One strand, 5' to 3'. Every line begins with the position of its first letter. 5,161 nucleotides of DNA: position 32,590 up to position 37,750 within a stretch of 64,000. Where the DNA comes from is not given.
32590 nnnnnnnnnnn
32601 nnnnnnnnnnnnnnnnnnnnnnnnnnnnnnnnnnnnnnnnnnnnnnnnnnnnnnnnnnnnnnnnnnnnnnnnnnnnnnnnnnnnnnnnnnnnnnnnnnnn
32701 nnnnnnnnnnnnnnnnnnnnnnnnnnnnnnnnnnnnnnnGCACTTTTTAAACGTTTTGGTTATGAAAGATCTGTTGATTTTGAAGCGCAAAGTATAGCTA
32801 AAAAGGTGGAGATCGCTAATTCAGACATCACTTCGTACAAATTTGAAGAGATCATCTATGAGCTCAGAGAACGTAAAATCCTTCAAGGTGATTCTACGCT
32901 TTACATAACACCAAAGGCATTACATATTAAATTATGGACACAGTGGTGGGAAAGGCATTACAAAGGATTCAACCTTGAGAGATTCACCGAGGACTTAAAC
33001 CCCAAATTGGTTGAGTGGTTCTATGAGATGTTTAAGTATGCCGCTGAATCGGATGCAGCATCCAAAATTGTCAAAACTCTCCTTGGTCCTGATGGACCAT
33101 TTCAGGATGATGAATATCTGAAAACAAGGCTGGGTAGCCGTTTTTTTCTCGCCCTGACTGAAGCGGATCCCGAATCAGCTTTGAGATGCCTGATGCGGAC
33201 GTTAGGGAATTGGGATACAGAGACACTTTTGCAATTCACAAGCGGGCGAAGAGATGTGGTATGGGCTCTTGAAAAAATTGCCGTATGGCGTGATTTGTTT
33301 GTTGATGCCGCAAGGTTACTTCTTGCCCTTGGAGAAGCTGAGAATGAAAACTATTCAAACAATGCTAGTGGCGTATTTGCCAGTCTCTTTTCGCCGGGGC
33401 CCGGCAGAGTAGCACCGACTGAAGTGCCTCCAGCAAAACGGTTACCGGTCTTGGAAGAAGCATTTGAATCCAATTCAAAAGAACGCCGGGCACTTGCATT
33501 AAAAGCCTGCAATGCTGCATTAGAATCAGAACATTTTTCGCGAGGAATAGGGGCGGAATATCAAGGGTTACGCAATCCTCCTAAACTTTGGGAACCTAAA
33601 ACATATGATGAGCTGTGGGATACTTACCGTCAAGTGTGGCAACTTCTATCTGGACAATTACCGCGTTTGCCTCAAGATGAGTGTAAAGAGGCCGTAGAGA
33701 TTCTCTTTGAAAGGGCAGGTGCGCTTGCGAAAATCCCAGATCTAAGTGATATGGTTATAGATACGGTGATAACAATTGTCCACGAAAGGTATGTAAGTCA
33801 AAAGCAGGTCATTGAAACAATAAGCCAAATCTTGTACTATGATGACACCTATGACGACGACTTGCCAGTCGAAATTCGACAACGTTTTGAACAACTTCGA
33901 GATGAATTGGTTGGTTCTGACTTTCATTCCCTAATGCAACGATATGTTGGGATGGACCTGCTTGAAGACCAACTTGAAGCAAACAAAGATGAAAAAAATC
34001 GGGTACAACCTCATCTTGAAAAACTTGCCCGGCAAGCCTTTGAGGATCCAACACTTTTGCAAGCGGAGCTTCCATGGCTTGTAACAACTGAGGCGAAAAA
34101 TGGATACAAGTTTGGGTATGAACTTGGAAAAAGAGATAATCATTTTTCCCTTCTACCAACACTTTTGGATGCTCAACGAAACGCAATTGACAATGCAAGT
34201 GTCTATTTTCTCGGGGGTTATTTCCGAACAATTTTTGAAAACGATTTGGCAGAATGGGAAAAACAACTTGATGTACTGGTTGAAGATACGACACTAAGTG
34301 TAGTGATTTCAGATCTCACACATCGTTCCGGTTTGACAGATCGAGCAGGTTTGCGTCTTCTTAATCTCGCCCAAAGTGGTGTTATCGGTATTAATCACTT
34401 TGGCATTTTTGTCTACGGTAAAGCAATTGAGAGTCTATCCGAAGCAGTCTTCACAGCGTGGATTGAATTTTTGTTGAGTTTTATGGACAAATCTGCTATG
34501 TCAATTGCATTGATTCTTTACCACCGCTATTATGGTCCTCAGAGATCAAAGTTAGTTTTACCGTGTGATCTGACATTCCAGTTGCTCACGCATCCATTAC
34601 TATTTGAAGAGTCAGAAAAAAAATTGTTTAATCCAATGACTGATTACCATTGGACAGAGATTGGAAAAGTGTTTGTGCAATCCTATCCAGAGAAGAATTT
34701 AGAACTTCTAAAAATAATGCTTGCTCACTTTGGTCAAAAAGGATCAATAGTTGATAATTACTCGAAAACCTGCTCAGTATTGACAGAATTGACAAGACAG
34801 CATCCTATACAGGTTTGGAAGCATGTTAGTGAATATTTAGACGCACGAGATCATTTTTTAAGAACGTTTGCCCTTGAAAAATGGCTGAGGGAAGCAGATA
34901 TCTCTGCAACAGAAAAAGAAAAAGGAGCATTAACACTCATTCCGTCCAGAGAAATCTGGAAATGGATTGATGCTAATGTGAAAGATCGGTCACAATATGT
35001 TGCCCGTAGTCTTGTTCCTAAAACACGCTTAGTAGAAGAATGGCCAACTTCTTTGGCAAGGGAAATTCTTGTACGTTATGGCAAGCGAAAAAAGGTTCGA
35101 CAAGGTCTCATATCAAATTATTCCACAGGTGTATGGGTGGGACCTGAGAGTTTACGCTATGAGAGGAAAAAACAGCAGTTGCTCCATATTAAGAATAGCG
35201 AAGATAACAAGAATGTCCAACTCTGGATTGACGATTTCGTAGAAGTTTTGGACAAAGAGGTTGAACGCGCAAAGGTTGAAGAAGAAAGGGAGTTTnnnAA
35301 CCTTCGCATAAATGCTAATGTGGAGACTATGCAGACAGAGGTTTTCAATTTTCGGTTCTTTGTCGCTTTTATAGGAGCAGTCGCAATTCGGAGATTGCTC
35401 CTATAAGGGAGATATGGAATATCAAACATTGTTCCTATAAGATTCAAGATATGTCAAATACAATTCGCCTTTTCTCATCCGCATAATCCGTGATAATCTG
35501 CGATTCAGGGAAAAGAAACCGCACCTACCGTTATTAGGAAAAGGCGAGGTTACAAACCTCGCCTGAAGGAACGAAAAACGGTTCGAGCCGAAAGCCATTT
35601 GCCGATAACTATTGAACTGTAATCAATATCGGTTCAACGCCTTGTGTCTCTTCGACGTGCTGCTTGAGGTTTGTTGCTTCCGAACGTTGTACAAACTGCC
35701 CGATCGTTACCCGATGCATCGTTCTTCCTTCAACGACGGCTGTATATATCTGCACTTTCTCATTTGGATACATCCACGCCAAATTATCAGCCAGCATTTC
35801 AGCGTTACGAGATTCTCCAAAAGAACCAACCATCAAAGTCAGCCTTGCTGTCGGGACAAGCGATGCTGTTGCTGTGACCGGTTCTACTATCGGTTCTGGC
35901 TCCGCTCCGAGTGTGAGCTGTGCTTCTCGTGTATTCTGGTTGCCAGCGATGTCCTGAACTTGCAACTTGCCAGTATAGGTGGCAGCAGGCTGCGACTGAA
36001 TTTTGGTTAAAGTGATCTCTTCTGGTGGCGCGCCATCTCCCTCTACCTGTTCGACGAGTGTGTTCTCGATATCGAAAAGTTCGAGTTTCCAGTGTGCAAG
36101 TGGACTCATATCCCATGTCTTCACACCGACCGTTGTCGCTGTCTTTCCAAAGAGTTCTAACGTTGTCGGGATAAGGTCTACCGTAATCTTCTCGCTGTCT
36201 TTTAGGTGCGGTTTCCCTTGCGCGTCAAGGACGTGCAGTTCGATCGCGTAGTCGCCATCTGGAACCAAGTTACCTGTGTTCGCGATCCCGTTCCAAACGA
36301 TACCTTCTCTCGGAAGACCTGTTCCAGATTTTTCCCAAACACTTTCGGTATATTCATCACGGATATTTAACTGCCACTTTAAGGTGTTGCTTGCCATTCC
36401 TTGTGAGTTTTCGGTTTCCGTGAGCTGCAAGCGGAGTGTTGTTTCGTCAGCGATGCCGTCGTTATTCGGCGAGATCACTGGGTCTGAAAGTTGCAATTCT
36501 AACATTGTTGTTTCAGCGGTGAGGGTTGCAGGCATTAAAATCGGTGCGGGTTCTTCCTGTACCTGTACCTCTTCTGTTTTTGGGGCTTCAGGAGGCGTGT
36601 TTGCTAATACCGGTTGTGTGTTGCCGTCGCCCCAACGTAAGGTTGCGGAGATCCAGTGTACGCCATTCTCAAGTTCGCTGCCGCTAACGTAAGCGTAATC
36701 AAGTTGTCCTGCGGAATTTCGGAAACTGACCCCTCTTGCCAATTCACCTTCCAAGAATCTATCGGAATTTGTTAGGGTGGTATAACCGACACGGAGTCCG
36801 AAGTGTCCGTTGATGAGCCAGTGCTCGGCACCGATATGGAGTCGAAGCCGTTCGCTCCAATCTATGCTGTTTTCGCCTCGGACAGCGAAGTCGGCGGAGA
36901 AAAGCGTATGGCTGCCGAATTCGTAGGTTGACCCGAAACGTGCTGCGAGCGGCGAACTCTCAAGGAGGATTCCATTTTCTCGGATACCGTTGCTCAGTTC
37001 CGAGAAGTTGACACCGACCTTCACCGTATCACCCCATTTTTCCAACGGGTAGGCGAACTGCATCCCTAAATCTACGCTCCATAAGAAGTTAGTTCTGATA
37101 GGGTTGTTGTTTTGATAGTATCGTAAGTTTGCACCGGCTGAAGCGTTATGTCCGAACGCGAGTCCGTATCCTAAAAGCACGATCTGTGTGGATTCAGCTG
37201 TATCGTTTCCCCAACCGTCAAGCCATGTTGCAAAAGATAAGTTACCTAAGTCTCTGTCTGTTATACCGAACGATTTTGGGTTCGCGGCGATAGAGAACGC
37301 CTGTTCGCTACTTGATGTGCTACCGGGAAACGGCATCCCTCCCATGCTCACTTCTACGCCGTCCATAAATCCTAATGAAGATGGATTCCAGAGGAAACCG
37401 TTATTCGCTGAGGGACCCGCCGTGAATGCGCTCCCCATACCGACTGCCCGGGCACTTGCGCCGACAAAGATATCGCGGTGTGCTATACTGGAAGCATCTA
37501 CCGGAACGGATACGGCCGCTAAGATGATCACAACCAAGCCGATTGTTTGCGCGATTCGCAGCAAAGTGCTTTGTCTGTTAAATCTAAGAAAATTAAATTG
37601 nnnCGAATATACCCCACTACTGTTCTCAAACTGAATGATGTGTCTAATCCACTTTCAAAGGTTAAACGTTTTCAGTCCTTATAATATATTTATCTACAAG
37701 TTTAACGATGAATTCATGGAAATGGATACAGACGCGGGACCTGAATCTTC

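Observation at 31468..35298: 1276-aa Avs-like STAND with Mrr-type effector and a large unassigned sensor region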

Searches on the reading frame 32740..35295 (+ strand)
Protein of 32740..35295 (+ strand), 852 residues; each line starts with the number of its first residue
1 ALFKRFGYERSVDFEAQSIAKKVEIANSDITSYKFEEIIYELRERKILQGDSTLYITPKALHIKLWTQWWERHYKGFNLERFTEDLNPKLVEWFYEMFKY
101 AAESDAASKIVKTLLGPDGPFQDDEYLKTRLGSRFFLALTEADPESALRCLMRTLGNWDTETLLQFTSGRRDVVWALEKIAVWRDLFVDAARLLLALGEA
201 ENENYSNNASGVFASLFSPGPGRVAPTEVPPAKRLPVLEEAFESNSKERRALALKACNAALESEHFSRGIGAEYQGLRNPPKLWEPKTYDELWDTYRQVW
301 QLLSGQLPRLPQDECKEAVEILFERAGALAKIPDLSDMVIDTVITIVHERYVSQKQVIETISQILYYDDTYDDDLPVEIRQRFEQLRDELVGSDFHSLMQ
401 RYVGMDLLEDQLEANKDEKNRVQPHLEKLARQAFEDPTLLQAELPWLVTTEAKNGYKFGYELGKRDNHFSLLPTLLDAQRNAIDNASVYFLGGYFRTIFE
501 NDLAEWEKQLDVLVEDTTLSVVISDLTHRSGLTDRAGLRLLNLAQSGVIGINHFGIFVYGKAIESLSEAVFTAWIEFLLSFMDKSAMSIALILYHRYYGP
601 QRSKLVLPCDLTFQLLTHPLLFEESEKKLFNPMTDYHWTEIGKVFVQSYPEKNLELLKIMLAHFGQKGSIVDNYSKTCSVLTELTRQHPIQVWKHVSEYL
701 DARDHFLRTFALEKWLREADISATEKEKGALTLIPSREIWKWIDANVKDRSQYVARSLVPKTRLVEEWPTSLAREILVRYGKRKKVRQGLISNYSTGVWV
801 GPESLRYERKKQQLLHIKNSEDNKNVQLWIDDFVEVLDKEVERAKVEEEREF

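Call 61: predict_structure(alignment_id=A4)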
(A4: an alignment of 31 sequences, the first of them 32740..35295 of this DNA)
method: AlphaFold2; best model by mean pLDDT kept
length: 852 residues; sequences in the alignment: 31
mean_pLDDT: 82.7   pTM: 0.62
mean pLDDT of the five models: 82.7, 82.5, 81.2, 78.1, 78.0
residues with pLDDT >= 90: 389; 70-90: 313; 50-70: 98; < 50: 52
segments of 3 or more residues with pLDDT < 50: 1-15, 25-27, 45-57, 369-372, 413-417, 720-727
pLDDT, mean of each block of 10 residues (from residue 1): 37 50 50 56 46 42 70 78 76 82 85 90 85 91 92 88 87 91 93 93 72 87 74 92 93 94 63 58 81 90 95 93 89 87 91 86 70 71 88 87 78 51 89 92 91 92 92 93 87 94 93 92 89 93 94 87 89 96 91 86 73 95 79 87 91 94 88 73 92 94 86 79 52 89 93 88 75 90 92 73 86 90 93 93 81 59
secondary structure, 60 per line:
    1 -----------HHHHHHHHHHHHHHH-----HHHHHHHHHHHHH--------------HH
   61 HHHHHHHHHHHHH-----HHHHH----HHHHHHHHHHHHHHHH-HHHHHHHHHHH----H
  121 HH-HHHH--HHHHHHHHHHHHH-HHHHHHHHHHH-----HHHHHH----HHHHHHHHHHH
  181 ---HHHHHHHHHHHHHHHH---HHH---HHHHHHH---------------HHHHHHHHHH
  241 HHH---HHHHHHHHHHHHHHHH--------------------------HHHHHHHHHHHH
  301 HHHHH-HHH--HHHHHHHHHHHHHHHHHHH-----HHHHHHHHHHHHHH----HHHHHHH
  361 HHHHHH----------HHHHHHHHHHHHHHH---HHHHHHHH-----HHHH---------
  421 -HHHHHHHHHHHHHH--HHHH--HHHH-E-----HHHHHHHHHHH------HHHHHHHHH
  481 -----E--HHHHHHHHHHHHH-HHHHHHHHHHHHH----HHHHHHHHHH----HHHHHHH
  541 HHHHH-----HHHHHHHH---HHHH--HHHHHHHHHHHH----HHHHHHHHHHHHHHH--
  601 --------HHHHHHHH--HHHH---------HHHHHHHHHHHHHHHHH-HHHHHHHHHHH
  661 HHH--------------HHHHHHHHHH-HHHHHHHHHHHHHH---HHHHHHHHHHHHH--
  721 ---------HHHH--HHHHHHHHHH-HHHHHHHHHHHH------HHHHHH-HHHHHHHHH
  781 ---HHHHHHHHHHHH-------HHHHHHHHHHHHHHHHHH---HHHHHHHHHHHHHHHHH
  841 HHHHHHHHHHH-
elements in order (helices of 4 or more, strands of 3 or more residues): H12-26 H32-44 H59-73 H79-83 H88-103 H105-115 H124-127 H130-142 H144-154 H160-165 H170-180 H184-199 H209-215 H231-243 H247-262 H289-305 H312-330 H336-349 H354-366 H377-391 H395-402 H408-411 H422-435 H438-441 H444-447 H455-465 H472-480 H489-501 H503-515 H520-529 H534-545 H551-558 H562-565 H568-579 H584-598 H609-616 H619-622 H632-648 H650-663 H678-687 H689-702 H706-718 H730-733 H736-745 H747-758 H765-770 H772-780 H784-795 H803-820 H824-851

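Call 64: fold_search(model_id=the predicted structure, library=pdb)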
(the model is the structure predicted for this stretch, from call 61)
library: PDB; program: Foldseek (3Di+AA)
matches with E <= 10: 1026; with E <= 0.001: 40
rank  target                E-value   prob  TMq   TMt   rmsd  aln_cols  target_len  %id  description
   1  4c0o_A                2.2e-05  1.00  0.34  0.33  16.4       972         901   14  Transportin 3 in complex with phosphorylated ASF/SF2 (released 2014-01-22)
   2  7z8v_D                2.2e-05  1.00  0.26  0.21  23.4      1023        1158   10  CAND1-SCF-SKP2 (SKP1deldel) CAND1 engaged SCF rocked (released 2023-04-19)
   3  4c0q_A                2.2e-05  1.00  0.34  0.34  15.5       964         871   12  Transportin 3 in complex with Ran(Q69L)GTP (released 2014-01-22)
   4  4c0p_D                5.0e-05  1.00  0.37  0.36  15.9       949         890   11  Unliganded Transportin 3 (released 2014-01-22)
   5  4ol0_B                6.2e-05  1.00  0.35  0.34  16.1      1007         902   12  Crystal structure of transportin-SR2, a karyopherin involved in human disease, in complex with Ran (released 2014-04-09)
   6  4c0o_B                8.0e-05  1.00  0.35  0.34  17.4       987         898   13  Transportin 3 in complex with phosphorylated ASF/SF2 (released 2014-01-22)
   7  7z8r_D                9.3e-05  1.00  0.29  0.24  23.3      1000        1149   12  CAND1-CUL1-RBX1 (released 2023-04-19)
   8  3w3w_A                1.2e-04  1.00  0.32  0.27  16.2       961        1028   11  Crystal structure of Kap121p bound to Ste12p (released 2013-04-10)
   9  7z8t_D                1.2e-04  1.00  0.28  0.23  22.7       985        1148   12  CAND1-SCF-SKP2 CAND1 engaged SCF rocked (released 2023-04-19)
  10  8vvy_C                1.4e-04  1.00  0.31  0.25  18.7       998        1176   13  Human Cullin-1 in complex with CAND2 (released 2025-01-29)
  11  7zbw_D                1.4e-04  1.00  0.25  0.25  22.1       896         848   11  CAND1-SCF-SKP2 CAND1 rolling-2 SCF engaged (released 2023-04-19)
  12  9g33_UT               1.5e-04  1.00  0.19  0.10  38.9      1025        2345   10  Stalled 90S - Utp23-Krr1-deltaC3 (released 2025-06-18)
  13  8cmk_A                1.9e-04  1.00  0.34  0.32  16.0      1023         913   12  Transportin-3 TNPO3 in complex with RSY region of CIRBP (released 2024-03-06)
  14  3w3v                  2.1e-04  1.00  0.26  0.23  18.5       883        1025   13  Crystal structure of Kap121p mutant D353K/E396K/D438K (released 2013-04-10)
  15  1ukl_A                2.7e-04  1.00  0.26  0.26  18.4       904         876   11  Crystal structure of Importin-beta and SREBP-2 complex (released 2003-12-09)
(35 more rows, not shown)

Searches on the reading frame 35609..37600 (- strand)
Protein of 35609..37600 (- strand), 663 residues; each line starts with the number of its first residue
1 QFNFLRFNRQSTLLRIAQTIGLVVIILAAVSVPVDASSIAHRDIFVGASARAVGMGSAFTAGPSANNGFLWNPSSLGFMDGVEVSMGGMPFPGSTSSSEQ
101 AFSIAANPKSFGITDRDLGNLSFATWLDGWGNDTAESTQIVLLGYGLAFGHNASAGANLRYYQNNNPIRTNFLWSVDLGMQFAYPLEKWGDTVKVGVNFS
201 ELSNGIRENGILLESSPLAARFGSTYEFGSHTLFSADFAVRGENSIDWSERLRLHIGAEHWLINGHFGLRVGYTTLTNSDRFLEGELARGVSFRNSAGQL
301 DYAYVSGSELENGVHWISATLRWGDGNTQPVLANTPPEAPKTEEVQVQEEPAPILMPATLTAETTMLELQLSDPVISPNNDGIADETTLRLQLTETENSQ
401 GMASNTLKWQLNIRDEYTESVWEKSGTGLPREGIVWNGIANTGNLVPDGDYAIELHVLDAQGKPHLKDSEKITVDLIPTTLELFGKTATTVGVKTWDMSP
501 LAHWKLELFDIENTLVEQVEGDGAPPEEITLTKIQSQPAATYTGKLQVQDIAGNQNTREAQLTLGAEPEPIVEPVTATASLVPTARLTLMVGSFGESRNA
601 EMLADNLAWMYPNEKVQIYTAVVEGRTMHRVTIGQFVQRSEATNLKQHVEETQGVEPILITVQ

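Call 7: search_protein_families(library=padloc, proteins=[window:35609-37600:-], max_evalue=0.01)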
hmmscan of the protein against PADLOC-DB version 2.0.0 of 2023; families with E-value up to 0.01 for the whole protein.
window:35609-37600:- (663 aa): 0 families

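Call 8: search_protein_families(library=pfam, proteins=[window:35609-37600:-], max_evalue=0.01)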
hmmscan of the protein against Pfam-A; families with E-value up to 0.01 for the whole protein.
window:35609-37600:- (663 aa): 2 families
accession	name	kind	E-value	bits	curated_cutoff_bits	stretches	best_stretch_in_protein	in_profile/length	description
PF05036.18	SPOR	-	6.3e-08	33.3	21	1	587-660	5-75/76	SPOR domain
PF13585.12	CHU_C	-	0.00072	20.1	27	1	375-457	6-72/86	CHU_C Type IX secretion signal domain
